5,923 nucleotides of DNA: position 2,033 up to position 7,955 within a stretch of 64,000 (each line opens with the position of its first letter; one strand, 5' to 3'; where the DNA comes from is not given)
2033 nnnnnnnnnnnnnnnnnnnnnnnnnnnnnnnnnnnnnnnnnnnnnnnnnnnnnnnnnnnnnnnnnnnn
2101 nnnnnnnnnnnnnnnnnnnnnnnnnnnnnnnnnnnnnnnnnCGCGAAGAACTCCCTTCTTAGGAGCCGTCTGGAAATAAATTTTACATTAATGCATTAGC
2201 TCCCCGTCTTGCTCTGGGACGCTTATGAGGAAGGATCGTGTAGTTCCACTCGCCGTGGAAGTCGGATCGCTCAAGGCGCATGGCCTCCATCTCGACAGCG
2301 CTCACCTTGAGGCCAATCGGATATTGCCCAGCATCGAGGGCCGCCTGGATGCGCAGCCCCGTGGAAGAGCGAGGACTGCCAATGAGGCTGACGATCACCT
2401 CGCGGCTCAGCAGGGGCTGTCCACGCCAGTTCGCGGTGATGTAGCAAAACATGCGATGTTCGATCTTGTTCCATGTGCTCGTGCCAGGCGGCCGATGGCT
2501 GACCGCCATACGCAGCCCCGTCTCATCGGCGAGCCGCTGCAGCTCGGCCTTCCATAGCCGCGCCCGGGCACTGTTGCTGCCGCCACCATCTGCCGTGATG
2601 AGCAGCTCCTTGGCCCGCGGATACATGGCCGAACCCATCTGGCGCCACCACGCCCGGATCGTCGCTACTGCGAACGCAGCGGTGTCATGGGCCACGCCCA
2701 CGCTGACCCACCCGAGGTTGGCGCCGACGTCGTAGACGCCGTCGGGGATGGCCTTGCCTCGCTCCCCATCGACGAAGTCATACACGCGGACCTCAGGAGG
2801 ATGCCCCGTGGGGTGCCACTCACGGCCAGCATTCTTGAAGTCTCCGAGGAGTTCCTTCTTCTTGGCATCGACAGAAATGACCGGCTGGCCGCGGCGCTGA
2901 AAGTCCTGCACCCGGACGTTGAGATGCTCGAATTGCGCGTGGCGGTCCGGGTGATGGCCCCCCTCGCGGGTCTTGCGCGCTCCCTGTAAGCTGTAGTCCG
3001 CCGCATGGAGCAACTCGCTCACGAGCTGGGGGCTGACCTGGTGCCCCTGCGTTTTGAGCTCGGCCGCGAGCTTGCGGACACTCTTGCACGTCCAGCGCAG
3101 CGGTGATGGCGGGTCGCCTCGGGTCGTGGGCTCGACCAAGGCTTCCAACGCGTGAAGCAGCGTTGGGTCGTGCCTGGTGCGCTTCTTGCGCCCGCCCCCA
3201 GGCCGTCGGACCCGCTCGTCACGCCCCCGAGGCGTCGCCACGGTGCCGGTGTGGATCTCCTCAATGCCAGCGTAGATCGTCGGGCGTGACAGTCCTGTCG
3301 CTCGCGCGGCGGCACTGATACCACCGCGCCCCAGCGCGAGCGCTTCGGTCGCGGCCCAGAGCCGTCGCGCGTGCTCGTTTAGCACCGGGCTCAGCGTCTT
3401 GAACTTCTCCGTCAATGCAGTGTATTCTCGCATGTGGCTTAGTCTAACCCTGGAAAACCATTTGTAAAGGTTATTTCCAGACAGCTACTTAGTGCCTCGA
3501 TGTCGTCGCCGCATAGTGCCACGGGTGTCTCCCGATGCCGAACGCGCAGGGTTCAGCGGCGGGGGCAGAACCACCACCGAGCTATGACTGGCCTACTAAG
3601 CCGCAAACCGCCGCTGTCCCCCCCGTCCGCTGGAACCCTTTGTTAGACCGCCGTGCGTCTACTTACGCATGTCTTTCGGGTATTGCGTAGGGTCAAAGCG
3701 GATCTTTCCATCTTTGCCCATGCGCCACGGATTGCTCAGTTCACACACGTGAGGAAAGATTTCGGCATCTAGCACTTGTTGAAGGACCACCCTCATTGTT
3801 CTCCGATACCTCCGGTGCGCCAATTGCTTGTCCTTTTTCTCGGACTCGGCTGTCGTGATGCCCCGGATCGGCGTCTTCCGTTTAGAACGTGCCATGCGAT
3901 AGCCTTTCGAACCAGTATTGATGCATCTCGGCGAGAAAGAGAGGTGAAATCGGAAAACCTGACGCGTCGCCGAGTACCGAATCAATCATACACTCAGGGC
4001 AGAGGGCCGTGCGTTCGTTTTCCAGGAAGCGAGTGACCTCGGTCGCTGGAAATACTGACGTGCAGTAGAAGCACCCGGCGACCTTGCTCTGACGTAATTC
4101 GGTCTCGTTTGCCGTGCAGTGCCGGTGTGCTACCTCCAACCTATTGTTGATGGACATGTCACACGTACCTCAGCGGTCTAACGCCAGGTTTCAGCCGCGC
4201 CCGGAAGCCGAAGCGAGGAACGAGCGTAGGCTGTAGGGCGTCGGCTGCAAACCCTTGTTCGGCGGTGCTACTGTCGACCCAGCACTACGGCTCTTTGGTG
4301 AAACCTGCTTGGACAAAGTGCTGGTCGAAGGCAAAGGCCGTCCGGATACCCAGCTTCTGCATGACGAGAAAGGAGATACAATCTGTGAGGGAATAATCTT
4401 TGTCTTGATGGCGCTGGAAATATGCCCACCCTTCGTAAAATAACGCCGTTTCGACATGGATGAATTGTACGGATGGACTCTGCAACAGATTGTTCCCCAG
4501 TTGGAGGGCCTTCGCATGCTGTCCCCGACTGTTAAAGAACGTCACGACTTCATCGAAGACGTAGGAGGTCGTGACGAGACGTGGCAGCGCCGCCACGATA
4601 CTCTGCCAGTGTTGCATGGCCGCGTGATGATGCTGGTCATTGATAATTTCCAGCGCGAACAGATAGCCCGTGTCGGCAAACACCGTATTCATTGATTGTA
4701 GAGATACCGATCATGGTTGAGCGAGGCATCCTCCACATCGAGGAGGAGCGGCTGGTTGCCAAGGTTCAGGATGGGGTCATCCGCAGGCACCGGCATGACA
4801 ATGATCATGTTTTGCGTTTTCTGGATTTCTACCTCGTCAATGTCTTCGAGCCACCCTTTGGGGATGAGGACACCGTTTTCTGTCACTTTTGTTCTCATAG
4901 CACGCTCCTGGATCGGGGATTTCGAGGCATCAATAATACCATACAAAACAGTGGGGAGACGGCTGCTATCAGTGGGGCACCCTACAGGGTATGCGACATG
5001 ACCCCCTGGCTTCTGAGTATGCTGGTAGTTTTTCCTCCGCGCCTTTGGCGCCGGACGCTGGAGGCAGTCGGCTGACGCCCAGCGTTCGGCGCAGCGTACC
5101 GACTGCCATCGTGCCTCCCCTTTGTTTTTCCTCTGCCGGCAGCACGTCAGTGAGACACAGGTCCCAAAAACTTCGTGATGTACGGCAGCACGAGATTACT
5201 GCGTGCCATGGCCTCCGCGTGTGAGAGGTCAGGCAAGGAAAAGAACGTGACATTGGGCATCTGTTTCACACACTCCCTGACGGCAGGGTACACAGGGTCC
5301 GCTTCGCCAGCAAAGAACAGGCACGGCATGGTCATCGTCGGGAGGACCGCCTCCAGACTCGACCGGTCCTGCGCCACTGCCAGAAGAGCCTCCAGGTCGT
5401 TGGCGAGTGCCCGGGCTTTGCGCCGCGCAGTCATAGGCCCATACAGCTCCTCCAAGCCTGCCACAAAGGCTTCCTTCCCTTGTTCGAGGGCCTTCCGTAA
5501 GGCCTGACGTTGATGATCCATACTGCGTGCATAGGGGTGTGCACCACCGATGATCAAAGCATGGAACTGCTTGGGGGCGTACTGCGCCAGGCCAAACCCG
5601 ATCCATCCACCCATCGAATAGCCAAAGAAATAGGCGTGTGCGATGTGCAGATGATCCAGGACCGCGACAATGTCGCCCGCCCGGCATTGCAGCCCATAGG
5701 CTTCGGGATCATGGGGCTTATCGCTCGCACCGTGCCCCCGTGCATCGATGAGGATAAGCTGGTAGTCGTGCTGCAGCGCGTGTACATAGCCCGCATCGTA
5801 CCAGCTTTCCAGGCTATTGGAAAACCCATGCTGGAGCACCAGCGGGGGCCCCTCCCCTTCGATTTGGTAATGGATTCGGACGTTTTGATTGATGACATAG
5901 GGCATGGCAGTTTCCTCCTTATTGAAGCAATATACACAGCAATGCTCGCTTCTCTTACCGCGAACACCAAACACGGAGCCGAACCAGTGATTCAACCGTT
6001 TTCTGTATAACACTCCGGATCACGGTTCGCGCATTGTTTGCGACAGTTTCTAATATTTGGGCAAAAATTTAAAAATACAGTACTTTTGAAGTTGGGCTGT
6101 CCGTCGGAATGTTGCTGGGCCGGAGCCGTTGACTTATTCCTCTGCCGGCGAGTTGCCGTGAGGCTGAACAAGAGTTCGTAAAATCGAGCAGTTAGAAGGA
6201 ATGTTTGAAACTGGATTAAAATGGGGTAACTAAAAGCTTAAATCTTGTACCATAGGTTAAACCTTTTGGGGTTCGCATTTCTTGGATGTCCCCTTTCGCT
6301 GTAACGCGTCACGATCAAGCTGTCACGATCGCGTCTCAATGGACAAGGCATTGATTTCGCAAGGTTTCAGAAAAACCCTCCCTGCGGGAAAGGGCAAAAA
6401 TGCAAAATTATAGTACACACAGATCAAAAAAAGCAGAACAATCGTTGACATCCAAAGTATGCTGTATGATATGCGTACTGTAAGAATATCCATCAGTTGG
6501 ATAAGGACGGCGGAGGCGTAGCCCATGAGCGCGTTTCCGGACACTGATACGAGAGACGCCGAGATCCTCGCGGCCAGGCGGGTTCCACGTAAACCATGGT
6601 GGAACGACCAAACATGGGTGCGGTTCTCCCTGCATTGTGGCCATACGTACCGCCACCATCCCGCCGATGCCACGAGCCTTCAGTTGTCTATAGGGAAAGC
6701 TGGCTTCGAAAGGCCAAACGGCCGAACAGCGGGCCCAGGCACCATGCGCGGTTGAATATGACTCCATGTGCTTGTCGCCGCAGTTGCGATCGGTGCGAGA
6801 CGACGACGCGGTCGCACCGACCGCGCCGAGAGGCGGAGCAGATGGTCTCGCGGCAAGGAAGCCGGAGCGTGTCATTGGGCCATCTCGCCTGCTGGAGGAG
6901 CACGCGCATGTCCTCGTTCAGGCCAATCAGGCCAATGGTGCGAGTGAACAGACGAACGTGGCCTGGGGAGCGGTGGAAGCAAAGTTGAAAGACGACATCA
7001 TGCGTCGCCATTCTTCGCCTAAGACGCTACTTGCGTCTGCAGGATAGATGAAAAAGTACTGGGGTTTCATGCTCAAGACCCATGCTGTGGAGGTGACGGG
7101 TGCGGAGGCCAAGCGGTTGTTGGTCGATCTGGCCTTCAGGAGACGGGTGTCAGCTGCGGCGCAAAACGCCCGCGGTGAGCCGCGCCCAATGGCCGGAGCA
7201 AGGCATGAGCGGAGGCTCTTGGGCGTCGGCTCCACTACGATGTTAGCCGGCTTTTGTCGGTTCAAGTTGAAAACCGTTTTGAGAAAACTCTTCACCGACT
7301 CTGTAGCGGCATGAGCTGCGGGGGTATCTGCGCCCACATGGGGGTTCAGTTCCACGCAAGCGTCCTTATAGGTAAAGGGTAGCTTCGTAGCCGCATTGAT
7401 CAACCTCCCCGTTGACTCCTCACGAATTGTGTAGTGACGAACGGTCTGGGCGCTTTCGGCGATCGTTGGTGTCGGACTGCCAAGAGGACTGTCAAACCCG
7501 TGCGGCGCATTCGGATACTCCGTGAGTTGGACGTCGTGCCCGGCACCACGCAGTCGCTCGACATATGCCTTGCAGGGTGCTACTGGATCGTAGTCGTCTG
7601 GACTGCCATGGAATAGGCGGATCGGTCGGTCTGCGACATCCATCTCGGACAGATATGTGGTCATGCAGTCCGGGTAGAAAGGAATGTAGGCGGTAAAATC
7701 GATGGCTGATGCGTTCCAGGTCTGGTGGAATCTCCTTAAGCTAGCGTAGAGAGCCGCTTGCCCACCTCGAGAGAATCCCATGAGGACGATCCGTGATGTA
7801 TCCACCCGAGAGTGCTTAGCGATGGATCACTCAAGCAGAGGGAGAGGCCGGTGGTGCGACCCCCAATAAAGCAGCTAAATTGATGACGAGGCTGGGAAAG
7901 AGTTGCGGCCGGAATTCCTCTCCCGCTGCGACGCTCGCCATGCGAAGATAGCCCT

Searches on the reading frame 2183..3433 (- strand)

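Call 62: search_protein_families(library=pfam, proteins=[window:2183-3433:-], max_evalue=0.00001)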
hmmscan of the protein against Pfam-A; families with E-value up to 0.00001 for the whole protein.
window:2183-3433:- (416 aa): 1 family
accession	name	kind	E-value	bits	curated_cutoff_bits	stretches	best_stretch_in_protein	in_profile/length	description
PF07592.17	DDE_Tnp_ISAZ013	-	7.6e-133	442.7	26.9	1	95-402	1-308/308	Rhodopirellula transposase DDE domain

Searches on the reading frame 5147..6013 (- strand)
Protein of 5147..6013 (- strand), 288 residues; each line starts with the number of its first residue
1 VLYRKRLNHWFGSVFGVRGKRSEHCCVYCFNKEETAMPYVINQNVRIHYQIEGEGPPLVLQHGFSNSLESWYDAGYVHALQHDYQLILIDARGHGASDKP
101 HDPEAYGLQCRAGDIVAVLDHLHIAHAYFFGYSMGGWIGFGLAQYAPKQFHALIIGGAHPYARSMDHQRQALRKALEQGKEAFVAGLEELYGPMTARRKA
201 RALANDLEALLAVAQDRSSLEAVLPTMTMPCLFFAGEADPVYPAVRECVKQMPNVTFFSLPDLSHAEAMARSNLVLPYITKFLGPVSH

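Call 62: search_protein_families(library=pfam, proteins=[window:5147-6013:-], max_evalue=0.00001)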
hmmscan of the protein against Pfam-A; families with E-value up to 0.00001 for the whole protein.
window:5147-6013:- (288 aa): 3 families
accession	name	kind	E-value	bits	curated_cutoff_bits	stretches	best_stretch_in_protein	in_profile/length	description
PF00561.26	Abhydrolase_1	-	6.4e-22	78.8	25.8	1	56-213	1-157/245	alpha/beta hydrolase fold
PF12697.13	Abhydrolase_6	-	4.4e-13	50.8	26.3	1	60-266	3-205/217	Alpha/beta hydrolase family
PF12146.15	Hydrolase_4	-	1.1e-10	41.7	27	1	59-243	8-206/239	Serine aminopeptidase, S33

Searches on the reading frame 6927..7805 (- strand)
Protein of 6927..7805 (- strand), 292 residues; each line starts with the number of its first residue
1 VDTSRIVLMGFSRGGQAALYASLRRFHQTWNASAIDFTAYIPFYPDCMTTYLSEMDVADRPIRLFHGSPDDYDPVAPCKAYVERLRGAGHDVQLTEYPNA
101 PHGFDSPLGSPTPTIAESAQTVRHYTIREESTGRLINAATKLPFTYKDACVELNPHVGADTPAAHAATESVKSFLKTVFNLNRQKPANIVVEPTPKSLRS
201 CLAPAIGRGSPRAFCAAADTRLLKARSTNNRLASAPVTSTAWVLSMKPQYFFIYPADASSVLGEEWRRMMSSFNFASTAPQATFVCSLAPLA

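Call 62: search_protein_families(library=pfam, proteins=[window:6927-7805:-], max_evalue=0.00001)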
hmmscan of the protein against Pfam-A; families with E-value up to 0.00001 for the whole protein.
window:6927-7805:- (292 aa): 2 families
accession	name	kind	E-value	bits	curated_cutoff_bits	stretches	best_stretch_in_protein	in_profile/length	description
PF01738.24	DLH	-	3.9e-08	33.6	21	1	2-110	95-194/217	Dienelactone hydrolase family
PF02230.22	Abhydrolase_2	-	5.8e-07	30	23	1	2-103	103-200/217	Phospholipase/Carboxylesterase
